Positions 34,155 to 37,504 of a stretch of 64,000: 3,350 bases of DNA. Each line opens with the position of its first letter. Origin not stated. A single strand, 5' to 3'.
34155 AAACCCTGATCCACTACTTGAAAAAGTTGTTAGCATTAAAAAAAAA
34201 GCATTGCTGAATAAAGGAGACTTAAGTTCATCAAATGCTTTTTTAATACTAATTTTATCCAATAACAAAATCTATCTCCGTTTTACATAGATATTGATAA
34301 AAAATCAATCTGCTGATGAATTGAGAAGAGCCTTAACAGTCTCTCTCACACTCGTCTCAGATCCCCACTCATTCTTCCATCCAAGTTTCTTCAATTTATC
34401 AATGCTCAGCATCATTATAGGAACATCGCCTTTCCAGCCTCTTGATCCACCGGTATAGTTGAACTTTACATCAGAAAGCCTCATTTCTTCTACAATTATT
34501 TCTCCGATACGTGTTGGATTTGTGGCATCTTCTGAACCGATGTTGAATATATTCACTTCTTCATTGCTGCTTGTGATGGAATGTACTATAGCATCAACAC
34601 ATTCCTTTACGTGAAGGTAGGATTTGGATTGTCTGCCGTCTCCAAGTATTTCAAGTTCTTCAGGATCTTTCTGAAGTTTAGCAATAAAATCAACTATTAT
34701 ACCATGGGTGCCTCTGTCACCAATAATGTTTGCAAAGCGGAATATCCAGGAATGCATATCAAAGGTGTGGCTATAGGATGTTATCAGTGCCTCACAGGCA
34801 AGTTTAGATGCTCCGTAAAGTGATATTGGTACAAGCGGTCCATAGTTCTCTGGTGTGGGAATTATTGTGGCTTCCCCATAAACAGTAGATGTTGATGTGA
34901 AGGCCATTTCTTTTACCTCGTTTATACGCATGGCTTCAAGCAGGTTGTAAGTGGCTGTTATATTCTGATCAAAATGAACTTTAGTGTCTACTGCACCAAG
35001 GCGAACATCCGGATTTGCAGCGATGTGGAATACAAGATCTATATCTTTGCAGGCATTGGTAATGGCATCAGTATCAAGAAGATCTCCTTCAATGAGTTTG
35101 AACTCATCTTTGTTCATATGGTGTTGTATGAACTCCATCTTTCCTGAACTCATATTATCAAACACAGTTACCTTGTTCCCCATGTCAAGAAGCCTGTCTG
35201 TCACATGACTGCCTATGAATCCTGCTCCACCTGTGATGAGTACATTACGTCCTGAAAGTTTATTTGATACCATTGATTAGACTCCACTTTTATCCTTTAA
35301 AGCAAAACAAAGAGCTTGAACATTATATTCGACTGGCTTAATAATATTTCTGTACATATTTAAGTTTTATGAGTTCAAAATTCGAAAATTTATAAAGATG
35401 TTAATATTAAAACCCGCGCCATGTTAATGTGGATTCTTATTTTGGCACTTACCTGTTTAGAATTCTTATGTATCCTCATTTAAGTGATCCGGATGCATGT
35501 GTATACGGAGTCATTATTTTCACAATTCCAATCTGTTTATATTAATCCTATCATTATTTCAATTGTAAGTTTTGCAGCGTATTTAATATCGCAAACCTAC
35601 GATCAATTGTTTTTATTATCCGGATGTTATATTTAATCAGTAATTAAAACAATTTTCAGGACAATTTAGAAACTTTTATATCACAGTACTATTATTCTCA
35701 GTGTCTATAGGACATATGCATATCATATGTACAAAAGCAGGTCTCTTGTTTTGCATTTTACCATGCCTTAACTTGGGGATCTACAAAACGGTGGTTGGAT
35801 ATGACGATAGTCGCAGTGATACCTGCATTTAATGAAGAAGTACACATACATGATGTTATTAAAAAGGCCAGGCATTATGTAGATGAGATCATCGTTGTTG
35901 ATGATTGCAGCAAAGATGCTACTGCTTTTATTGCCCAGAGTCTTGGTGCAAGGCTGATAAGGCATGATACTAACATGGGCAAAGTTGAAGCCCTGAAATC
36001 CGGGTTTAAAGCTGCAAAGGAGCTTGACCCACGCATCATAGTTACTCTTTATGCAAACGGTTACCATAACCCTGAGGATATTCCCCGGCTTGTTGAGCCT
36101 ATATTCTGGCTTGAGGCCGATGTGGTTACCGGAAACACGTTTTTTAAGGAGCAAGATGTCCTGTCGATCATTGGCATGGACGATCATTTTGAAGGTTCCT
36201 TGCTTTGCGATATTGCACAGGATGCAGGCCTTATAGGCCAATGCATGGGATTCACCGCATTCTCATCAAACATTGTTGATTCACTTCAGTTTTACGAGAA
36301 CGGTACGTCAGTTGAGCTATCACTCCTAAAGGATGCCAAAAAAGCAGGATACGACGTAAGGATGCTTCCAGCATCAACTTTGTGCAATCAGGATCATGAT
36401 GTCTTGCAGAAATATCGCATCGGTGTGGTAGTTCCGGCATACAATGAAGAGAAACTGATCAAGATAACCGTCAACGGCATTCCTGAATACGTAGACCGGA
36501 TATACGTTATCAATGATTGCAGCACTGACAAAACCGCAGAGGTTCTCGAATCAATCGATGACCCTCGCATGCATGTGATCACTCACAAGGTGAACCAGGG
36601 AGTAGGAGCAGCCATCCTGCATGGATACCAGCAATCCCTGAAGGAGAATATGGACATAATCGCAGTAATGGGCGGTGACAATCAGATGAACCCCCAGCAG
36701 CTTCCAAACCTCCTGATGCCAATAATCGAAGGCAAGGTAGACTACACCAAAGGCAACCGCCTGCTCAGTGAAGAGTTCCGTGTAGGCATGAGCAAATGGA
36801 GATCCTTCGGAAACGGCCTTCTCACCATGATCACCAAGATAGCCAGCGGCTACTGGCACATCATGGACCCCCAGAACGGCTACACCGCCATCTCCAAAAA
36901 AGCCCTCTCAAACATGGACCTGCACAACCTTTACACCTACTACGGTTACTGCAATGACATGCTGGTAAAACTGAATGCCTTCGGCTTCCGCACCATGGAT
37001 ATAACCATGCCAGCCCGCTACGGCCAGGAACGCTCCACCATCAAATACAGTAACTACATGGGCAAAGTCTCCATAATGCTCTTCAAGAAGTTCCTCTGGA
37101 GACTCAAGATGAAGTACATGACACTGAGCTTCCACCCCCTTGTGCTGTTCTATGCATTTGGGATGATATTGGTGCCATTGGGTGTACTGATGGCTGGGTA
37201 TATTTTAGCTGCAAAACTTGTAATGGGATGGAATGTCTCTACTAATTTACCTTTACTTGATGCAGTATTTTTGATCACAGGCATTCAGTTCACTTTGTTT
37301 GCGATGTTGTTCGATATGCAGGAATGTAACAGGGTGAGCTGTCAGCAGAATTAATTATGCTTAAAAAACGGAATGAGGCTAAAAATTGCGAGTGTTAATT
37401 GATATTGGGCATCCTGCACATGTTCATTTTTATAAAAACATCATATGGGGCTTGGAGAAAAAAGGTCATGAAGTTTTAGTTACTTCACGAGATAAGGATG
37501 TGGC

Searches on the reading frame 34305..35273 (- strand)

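Call 82: search_protein_families(library=pfam, proteins=[window:34305-35273:-], max_evalue=0.00001)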
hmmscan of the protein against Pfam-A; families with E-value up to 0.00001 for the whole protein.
window:34305-35273:- (322 aa): 8 families
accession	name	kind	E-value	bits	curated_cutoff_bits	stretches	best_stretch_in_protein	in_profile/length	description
PF01370.27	Epimerase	-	4.7e-50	170.7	20.9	1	11-246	1-240/240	NAD dependent epimerase/dehydratase family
PF16363.11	GDP_Man_Dehyd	-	3e-44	152.3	27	1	12-312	1-332/332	GDP-mannose 4,6 dehydratase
PF01073.25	3Beta_HSD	-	1.8e-22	80.1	22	1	12-230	1-226/280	3-beta hydroxysteroid dehydrogenase/isomerase family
PF02719.21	Polysacc_synt_2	-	3.4e-20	72.9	20.2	1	11-247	1-232/293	Polysaccharide biosynthesis protein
PF04321.23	RmlD_sub_bind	-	1.8e-14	54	27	1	10-266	2-233/287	RmlD substrate binding domain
PF13460.12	NAD_binding_10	-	2.3e-11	44.3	27.2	1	15-136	1-106/184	NAD(P)H-binding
PF07993.18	NAD_binding_4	-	1.1e-10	41.6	20.1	1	13-193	1-216/258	Male sterility protein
PF00106.31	adh_short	-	1.3e-07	31.8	26.6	1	10-169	2-165/195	short chain dehydrogenase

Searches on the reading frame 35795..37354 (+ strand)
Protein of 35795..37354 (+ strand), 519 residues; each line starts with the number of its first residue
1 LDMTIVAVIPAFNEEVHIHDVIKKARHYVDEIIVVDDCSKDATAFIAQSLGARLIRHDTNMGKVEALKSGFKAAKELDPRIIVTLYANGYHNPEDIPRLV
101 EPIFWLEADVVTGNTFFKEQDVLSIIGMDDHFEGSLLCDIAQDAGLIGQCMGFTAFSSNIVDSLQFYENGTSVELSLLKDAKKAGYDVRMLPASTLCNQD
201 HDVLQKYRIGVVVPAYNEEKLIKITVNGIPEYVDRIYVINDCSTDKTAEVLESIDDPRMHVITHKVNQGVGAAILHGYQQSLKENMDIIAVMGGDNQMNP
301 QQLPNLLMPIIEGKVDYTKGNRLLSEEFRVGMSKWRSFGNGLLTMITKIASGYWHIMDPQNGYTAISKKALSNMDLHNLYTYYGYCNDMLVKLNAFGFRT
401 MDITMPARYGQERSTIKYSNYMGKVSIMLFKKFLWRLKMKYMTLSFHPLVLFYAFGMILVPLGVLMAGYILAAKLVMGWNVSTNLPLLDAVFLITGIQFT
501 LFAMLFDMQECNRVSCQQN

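Call 82: search_protein_families(library=pfam, proteins=[window:35795-37354:+], max_evalue=0.00001)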
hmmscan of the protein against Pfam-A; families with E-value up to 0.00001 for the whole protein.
window:35795-37354:+ (519 aa): 3 families
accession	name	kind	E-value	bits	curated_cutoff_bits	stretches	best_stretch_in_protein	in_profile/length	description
PF00535.33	Glycos_transf_2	-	3.5e-47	160.9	23.3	2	211-372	2-165/168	Glycosyl transferase family 2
PF13641.12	Glyco_tranf_2_3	-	3.2e-09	37.6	27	0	209-316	3-117/230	Glycosyltransferase like family 2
PF13704.12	Glyco_tranf_2_4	-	1.5e-06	29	27.5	0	217-283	2-70/98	Glycosyl transferase family 2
